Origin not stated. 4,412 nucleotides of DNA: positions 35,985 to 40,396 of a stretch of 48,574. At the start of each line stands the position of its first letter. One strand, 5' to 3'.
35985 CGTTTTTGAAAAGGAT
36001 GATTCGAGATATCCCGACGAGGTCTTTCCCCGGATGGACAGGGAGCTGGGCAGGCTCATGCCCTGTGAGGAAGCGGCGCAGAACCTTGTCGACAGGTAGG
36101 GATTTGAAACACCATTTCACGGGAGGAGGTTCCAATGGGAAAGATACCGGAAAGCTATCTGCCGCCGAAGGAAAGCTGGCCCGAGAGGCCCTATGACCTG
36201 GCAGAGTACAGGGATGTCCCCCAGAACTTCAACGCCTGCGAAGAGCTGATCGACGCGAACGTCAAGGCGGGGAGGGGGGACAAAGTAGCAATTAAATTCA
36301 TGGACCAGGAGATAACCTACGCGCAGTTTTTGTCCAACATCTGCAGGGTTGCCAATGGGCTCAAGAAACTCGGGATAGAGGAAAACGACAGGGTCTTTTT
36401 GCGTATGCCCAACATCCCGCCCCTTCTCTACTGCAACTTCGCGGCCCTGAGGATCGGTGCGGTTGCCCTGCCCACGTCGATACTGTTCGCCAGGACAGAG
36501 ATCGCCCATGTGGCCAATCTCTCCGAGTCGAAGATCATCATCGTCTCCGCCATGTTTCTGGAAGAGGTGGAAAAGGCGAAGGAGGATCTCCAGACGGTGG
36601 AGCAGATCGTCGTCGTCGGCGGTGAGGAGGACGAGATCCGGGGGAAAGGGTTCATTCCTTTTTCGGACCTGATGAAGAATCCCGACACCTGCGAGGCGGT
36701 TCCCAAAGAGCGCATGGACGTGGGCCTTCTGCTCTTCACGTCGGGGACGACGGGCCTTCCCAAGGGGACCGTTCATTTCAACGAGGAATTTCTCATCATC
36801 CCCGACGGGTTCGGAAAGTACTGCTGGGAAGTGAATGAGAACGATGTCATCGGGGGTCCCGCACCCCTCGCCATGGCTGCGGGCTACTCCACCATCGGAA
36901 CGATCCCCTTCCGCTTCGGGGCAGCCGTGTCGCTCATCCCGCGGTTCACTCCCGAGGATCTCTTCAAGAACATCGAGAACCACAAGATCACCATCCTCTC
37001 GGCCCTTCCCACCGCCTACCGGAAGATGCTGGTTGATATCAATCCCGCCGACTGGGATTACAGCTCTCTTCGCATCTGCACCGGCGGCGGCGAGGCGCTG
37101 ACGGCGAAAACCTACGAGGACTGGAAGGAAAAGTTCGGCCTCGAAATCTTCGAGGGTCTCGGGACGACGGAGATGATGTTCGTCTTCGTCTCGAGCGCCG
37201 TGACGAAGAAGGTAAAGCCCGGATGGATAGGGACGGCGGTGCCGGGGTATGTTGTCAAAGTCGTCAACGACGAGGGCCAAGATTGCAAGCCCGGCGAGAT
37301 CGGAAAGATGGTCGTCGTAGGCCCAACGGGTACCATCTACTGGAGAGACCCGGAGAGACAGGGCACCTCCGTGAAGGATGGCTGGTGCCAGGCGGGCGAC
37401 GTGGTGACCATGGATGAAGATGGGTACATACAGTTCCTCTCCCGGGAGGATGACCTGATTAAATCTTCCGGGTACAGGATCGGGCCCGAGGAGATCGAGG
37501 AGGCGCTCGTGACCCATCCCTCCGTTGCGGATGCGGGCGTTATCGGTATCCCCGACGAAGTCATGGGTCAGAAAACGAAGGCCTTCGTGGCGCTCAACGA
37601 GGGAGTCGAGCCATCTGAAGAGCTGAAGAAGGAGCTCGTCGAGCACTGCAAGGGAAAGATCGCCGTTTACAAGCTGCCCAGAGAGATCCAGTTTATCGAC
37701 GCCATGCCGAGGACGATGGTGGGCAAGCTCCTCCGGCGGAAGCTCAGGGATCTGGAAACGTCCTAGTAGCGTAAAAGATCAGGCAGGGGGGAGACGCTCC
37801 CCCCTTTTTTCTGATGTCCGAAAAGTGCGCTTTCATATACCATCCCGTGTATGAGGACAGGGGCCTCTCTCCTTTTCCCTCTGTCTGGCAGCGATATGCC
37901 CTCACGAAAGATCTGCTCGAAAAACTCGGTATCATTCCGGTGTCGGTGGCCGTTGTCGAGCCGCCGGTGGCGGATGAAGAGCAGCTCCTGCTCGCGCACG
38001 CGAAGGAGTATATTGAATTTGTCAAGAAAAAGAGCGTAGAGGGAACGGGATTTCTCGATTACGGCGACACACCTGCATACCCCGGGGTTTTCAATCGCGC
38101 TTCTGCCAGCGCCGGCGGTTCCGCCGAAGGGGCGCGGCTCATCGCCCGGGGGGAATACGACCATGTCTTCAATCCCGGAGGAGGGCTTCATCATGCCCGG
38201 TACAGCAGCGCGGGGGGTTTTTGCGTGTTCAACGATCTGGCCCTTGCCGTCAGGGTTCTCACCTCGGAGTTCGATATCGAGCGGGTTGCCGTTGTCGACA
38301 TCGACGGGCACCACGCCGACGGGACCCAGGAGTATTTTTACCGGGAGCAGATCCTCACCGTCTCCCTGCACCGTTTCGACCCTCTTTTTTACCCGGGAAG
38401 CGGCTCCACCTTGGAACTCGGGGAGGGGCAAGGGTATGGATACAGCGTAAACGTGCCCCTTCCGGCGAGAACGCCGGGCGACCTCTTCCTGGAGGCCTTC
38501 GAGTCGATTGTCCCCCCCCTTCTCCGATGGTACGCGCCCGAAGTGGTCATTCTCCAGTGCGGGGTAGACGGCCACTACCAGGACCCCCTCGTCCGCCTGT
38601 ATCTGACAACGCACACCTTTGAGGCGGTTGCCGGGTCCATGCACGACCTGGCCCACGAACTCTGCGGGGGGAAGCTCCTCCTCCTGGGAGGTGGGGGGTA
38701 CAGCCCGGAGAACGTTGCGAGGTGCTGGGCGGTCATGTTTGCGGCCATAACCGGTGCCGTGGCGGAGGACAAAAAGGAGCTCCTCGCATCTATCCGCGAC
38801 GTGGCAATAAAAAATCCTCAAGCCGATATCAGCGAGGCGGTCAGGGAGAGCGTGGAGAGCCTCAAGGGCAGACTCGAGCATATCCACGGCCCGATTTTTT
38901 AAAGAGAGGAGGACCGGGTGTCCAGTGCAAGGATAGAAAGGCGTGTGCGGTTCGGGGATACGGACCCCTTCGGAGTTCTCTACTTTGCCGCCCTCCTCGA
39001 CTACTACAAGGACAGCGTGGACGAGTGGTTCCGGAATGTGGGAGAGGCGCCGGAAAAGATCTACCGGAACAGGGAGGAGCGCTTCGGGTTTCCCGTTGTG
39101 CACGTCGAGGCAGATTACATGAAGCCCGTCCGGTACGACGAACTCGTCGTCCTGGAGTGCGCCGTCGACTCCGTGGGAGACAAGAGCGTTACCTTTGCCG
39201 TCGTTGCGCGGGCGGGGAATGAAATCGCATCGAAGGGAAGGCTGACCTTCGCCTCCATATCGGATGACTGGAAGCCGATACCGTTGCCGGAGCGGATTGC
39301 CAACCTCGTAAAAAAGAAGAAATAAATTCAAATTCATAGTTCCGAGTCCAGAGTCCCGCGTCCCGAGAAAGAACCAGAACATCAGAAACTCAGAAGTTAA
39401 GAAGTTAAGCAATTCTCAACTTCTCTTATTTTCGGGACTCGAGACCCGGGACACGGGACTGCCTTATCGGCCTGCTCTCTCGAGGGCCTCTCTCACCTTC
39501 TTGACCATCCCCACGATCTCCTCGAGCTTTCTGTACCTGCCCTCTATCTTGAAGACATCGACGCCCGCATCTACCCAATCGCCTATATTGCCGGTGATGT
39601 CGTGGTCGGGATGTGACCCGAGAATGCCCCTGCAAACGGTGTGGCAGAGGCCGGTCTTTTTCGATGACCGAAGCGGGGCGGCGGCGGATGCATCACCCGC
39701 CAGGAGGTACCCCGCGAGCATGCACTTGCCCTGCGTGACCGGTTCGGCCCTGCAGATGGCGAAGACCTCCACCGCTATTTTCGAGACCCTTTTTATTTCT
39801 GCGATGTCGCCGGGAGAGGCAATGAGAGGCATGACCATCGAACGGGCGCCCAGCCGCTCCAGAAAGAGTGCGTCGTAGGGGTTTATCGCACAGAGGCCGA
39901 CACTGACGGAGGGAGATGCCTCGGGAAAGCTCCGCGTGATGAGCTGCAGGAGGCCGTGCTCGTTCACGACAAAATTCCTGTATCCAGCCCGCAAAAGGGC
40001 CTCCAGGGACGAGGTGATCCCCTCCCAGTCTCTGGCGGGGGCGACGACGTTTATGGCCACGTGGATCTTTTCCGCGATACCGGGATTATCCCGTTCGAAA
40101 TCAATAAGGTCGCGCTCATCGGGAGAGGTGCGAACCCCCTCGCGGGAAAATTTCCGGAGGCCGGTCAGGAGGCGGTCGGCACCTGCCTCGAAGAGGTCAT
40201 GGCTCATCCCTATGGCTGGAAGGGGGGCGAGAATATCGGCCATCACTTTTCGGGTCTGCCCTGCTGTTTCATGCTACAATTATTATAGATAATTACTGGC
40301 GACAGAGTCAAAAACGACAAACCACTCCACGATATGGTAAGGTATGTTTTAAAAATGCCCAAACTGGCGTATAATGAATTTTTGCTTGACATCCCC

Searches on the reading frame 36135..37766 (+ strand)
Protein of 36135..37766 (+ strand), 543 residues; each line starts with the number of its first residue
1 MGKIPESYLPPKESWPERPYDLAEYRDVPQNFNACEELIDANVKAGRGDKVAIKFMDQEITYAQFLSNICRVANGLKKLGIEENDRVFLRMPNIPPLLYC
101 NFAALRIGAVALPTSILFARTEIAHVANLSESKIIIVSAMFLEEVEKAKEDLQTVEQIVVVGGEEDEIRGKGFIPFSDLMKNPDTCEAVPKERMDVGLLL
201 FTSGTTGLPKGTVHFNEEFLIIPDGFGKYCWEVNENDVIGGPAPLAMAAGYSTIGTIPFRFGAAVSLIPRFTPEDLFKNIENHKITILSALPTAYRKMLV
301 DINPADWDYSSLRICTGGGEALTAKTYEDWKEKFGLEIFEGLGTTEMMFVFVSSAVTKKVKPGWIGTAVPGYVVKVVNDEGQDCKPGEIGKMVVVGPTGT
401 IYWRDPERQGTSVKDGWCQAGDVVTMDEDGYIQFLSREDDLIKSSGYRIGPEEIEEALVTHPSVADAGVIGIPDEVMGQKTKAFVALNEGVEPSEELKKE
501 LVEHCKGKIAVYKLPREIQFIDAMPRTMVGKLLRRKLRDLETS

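Call 88: search_protein_families(library=ncbifam, proteins=[window:36135-37766:+], max_evalue=0.01)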
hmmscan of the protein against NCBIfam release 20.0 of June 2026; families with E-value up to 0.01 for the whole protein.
window:36135-37766:+ (543 aa): 104 families (the best 25 are shown)
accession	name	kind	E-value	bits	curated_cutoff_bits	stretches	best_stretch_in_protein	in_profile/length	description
NF004837.0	PRK06187.1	subfamily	1.2e-110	370.3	476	1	40-539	15-520/531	long-chain-fatty-acid--CoA ligase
TIGR02262.1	benz_CoA_lig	subfamily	1.4e-102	344.1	375.25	1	31-539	2-507/508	benzoate-CoA ligase family protein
NF003313.0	PRK04319.1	equivalog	6.8e-98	328.3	729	1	30-541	41-561/574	acetate--CoA ligase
NF047394.1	AcylCoAsynMbcS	equivalog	3.5e-88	296.5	850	1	29-542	9-521/525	acyl-CoA synthetase MbcS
NF004114.0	PRK05605.1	equivalog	4.7e-86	289.3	766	2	177-539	199-567/575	long-chain-fatty-acid--CoA ligase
NF053567.1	HBDA_AROS1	equivalog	3.6e-82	276.4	1000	1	31-540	11-518/523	3-hydroxybenzoate--CoA ligase HbdA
NF006181.0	PRK08314.1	subfamily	9.5e-79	265.1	705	2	167-541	177-554/563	long-chain-fatty-acid--CoA ligase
NF006182.0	PRK08316.1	subfamily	6.4e-78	262.5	663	1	48-539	25-515/523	fatty acyl-CoA synthetase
TIGR02188.1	Ac_CoA_lig_AcsA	equivalog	2.5e-76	257.3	724.95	1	31-541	55-605/629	acetate--CoA ligase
NF001208.0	PRK00174.1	subfamily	6.1e-76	256.1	657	1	31-541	76-620/649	acetate--CoA ligase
TIGR03098.1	ligase_PEP_1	hypoth_equivalog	4.9e-75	253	592.35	1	37-538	4-515/517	acyl-CoA ligase (AMP-forming), exosortase A system-associated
NF005702.0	PRK07514.1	subfamily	6.1e-72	242.6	558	1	47-539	16-498/506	malonyl-CoA synthase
NF005220.0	PRK06710.1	equivalog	9.8e-72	241.8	1116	2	192-541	204-553/563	long-chain-fatty-acid--CoA ligase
NF004822.0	PRK06178.1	equivalog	4.8e-71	240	782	1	13-539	20-565/571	acyl-CoA synthetase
NF005714.0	PRK07529.1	subfamily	4.5e-68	230.1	632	1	58-542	62-577/640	acyl-CoA synthetase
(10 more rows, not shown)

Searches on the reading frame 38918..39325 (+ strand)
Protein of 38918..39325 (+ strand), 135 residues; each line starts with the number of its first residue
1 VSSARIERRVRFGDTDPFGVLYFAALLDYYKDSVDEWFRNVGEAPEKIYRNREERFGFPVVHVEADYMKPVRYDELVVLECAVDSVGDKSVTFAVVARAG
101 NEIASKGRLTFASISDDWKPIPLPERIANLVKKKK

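Call 88: search_protein_families(library=ncbifam, proteins=[window:38918-39325:+], max_evalue=0.01)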
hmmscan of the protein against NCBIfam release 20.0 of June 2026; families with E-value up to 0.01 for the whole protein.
window:38918-39325:+ (135 aa): 4 families
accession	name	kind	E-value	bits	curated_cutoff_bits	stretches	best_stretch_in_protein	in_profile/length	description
TIGR02799.1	thio_ybgC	equivalog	2.2e-16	60.3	141.35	1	6-128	3-124/126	tol-pal system-associated acyl-CoA thioesterase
TIGR00051.1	TIGR00051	subfamily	5.2e-13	49.4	68.7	1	8-110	2-101/117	YbgC/FadM family acyl-CoA thioesterase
NF008065.0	PRK10800.1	equivalog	1.8e-10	41.1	185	1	8-129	10-130/134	tol-pal system-associated acyl-CoA thioesterase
NF047424.1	MenI_Staph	exception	1e-05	25.5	225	1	7-125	7-124/148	1,4-dihydroxy-2-naphthoyl-CoA hydrolase MenI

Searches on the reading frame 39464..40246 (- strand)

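Call 88: search_protein_families(library=ncbifam, proteins=[window:39464-40246:-], max_evalue=0.01)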
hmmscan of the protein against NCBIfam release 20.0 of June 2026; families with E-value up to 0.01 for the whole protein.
window:39464-40246:- (260 aa): 2 families
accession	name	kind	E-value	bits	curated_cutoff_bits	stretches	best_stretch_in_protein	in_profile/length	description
NF047963.1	quinone_UbiU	equivalog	3.8e-16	59.1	440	1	58-181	58-182/331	ubiquinone anaerobic biosynthesis protein UbiU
NF011996.0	PRK15452.1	equivalog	2.6e-10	39.7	534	1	3-187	5-190/449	prephenate-dependent tRNA uridine(34) hydroxylase TrhP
